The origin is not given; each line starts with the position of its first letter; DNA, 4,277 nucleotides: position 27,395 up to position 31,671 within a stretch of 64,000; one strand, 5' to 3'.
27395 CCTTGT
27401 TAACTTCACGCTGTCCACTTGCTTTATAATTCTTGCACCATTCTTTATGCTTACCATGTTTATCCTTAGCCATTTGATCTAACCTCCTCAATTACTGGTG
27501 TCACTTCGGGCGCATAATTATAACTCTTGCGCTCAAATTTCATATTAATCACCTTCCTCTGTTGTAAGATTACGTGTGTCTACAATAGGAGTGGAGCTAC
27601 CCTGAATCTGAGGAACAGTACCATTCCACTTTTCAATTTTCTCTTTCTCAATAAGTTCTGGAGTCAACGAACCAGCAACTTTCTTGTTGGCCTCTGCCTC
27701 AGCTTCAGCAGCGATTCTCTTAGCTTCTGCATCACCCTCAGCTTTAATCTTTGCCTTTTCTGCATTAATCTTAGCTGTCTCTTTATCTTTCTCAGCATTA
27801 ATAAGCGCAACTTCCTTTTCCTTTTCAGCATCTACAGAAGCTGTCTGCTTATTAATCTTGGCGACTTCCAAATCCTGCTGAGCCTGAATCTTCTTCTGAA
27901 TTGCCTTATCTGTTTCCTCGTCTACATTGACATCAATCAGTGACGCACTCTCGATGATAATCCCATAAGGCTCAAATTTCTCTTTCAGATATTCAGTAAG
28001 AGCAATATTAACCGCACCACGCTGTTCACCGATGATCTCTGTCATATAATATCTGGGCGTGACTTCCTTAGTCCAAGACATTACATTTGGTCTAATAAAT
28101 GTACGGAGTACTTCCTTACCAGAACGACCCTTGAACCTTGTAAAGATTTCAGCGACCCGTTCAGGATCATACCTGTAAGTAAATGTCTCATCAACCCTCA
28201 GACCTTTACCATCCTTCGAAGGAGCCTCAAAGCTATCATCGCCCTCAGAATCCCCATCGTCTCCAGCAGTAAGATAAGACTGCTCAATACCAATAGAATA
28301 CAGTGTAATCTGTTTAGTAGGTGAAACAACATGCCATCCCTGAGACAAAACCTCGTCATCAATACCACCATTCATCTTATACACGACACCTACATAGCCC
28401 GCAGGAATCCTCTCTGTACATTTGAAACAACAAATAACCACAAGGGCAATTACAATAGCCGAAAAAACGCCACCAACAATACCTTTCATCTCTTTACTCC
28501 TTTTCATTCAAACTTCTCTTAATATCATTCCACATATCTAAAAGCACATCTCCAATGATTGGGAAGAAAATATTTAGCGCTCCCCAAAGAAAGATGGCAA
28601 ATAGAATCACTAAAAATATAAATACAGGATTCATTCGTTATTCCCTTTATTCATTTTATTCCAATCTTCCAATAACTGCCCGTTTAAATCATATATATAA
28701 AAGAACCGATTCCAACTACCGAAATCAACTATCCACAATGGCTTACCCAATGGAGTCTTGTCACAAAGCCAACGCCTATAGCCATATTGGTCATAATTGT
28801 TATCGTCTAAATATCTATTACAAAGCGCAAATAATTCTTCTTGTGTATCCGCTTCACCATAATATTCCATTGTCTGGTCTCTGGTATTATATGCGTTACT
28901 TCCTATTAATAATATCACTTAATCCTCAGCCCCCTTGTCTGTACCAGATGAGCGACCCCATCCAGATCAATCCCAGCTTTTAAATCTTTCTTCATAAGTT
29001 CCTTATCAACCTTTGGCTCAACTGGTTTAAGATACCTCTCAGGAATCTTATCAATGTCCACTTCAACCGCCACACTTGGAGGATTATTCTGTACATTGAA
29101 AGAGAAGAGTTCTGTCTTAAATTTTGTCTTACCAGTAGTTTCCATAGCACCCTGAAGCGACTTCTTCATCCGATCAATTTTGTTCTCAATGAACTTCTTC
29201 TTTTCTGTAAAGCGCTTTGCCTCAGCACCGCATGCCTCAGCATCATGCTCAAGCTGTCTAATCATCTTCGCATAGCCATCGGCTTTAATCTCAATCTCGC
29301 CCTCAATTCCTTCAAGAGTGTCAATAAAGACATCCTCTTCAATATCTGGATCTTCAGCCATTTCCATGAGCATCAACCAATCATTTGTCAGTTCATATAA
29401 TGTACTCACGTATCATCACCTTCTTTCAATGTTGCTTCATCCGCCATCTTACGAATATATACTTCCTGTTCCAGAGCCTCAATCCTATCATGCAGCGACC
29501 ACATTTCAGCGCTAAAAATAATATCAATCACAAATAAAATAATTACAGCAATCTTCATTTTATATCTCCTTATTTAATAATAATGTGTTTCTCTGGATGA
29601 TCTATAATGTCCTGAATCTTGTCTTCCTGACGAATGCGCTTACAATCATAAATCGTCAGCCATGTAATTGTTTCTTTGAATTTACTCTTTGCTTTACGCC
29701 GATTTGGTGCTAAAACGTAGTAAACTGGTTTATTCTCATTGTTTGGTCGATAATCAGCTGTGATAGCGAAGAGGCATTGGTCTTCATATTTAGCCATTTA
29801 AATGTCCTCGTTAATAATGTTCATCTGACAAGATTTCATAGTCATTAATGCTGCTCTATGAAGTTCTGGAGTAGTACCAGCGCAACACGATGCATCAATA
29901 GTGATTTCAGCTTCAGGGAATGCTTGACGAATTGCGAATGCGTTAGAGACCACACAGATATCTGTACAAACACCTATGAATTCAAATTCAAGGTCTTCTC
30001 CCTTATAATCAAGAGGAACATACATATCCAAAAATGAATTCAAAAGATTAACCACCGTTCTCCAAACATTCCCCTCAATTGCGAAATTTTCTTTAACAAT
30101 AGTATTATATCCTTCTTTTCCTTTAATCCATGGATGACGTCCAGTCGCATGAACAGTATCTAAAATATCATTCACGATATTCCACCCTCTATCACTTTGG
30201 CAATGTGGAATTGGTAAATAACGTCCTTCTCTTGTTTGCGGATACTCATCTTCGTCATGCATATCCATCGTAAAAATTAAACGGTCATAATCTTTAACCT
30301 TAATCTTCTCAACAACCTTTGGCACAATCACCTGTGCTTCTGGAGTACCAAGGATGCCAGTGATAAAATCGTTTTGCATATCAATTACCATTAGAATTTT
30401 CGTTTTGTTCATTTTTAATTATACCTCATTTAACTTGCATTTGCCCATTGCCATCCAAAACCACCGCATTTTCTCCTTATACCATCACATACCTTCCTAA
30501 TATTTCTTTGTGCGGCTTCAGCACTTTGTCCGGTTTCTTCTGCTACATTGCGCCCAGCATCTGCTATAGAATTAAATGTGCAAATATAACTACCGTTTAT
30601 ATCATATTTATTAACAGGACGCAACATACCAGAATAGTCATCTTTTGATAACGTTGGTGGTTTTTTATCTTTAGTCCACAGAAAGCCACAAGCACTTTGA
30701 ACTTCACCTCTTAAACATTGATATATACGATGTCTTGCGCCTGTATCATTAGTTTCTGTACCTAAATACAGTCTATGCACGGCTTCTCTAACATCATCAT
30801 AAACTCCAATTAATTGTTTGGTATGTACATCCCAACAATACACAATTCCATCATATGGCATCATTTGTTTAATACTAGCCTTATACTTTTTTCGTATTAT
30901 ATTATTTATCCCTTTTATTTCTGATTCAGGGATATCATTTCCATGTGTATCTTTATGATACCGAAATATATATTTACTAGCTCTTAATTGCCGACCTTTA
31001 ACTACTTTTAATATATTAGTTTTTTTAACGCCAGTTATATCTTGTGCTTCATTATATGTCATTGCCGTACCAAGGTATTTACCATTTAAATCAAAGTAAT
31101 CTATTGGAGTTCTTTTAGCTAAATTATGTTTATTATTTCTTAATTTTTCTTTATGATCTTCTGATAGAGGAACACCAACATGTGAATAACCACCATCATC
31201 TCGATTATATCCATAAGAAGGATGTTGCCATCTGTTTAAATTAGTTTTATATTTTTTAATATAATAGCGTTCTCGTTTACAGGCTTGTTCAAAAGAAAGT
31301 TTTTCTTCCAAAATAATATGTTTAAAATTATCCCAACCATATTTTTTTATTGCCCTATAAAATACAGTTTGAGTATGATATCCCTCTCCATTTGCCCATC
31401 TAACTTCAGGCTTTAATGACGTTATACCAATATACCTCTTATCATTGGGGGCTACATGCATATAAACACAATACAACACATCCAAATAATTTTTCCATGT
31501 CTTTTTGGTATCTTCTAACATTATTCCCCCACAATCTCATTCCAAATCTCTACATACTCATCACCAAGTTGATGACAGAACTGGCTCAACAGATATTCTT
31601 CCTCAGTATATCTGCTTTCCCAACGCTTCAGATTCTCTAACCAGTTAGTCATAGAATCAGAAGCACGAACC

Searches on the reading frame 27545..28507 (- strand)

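Call 11: search_protein_families(library=phrogs, proteins=[window:27545-28507:-], max_evalue=0.001)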
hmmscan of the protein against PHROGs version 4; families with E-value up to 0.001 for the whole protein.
window:27545-28507:- (320 aa): 2 families
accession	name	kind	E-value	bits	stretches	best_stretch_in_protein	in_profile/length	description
phrog_200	-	other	1.2e-64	219.8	1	6-316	76-364/379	lipoprotein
phrog_38808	-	unknown function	8.3e-07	30.2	1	255-309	7-65/68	-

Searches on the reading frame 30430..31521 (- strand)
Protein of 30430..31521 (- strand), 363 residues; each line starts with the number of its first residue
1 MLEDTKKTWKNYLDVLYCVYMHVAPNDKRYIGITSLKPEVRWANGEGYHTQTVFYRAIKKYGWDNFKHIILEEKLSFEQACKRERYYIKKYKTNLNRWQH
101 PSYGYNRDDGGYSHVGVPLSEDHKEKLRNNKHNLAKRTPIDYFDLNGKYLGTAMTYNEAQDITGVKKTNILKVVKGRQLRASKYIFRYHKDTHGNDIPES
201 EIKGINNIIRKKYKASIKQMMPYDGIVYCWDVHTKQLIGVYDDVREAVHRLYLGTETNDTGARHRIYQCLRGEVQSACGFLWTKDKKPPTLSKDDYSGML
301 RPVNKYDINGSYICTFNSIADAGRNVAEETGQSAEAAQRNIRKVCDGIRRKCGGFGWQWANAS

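Call 11: search_protein_families(library=phrogs, proteins=[window:30430-31521:-], max_evalue=0.001)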
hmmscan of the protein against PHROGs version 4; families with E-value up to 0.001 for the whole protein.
window:30430-31521:- (363 aa): 5 families
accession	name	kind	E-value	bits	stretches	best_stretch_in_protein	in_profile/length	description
phrog_314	-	DNA, RNA and nucleotide metabolism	6e-20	72.7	1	17-204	179-401/574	homing endonuclease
phrog_7168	-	DNA, RNA and nucleotide metabolism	1.3e-10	42.3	1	25-217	11-197/284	homing endonuclease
phrog_5123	-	DNA, RNA and nucleotide metabolism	9.2e-08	33.1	1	17-115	3-98/152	homing endonuclease with GIY-YIG motif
phrog_19446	-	DNA, RNA and nucleotide metabolism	3.3e-05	24.5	1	26-97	12-85/254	homing endonuclease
phrog_20162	-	DNA, RNA and nucleotide metabolism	0.00018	22.8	0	306-361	36-83/88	HNH endonuclease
